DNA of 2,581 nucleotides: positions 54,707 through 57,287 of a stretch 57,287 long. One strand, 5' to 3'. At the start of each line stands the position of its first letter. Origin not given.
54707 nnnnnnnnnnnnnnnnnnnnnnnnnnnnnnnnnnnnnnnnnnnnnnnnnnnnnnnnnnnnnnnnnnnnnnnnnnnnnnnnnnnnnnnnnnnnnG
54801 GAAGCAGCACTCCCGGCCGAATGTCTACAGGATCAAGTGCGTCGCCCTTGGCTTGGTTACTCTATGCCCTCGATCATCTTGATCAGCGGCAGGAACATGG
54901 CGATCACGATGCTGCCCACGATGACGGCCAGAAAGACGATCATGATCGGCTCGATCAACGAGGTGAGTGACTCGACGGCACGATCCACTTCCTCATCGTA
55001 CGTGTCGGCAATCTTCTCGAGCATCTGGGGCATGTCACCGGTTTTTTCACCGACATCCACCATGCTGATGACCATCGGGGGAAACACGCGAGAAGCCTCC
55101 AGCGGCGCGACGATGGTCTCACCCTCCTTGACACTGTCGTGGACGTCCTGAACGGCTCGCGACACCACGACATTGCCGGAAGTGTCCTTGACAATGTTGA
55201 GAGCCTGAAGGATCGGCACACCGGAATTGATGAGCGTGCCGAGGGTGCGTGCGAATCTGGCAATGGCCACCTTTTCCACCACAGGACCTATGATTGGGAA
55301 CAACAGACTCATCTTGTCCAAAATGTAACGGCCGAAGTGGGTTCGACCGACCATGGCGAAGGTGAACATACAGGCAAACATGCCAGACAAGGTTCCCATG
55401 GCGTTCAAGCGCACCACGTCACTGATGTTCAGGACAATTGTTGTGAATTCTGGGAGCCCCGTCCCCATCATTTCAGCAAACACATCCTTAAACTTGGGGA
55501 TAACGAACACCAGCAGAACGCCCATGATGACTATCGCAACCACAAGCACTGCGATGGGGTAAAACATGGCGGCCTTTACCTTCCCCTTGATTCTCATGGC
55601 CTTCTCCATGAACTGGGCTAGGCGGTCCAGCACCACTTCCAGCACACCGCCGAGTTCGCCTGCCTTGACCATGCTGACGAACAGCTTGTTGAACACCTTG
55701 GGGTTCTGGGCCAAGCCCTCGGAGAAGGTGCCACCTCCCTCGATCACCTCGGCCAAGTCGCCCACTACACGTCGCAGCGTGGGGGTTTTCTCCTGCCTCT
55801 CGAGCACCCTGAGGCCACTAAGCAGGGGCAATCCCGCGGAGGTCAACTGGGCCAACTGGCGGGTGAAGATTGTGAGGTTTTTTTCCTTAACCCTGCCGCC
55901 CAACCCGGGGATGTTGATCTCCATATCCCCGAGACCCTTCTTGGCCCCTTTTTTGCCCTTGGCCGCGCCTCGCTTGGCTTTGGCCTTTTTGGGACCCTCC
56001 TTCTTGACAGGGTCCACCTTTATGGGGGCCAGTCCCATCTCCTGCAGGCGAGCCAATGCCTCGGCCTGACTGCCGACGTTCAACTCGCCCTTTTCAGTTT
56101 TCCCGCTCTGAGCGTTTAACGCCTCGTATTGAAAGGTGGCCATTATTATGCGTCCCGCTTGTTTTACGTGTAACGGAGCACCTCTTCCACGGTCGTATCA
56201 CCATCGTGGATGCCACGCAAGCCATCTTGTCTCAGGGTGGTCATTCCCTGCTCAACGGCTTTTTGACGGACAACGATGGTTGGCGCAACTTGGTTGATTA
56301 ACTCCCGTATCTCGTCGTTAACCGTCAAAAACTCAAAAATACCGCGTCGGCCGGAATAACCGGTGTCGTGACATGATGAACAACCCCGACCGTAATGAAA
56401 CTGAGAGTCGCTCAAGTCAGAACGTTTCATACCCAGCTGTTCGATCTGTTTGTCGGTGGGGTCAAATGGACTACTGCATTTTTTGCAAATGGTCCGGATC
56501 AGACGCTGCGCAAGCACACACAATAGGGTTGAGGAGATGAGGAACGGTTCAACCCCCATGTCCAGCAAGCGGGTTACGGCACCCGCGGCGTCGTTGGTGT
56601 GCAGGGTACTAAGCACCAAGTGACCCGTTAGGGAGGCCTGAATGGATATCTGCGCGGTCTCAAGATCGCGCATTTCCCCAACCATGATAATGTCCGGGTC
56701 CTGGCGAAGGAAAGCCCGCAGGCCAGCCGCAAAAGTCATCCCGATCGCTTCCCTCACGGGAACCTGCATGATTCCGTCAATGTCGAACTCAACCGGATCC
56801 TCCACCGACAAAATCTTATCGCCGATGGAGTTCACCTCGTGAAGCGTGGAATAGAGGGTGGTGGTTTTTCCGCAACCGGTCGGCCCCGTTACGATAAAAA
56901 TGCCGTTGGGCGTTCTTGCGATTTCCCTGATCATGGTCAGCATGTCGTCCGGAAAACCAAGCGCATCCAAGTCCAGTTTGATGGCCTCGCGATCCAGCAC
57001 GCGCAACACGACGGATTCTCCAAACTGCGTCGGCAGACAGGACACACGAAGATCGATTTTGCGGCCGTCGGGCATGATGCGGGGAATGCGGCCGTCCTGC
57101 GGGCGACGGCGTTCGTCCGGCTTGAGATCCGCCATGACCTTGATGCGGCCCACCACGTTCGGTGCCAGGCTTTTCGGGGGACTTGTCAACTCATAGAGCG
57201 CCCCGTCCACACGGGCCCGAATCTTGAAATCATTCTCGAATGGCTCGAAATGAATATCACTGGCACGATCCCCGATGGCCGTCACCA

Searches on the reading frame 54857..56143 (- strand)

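Call 14: search_protein_families(library=pfam, proteins=[window:54857-56143:-], max_evalue=0.001)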
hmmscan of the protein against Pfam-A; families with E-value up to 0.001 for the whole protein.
window:54857-56143:- (428 aa): 1 family
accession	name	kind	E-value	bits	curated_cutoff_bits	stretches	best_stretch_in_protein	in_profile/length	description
PF00482.28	T2SSF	-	1e-65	219.8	25.2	2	297-419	1-125/125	Type II secretion system (T2SS), protein F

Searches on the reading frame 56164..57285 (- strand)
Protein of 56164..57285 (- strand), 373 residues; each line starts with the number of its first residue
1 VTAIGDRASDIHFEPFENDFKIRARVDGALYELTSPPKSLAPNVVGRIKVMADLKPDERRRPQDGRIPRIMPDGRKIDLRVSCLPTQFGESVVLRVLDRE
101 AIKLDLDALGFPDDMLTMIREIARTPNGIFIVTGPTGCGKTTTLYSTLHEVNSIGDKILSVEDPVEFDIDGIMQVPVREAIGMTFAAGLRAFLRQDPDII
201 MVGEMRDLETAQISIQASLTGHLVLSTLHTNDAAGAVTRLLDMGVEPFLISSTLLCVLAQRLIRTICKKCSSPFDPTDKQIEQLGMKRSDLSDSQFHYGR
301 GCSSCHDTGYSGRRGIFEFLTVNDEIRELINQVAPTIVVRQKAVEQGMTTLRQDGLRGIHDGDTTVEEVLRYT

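Call 14: search_protein_families(library=pfam, proteins=[window:56164-57285:-], max_evalue=0.001)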
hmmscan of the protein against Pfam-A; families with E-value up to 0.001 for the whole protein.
window:56164-57285:- (373 aa): 1 family
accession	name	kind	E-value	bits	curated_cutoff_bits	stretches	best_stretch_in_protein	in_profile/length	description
PF00437.27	T2SSE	-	8.5e-126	420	24.9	1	3-371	19-370/370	Type II/IV secretion system protein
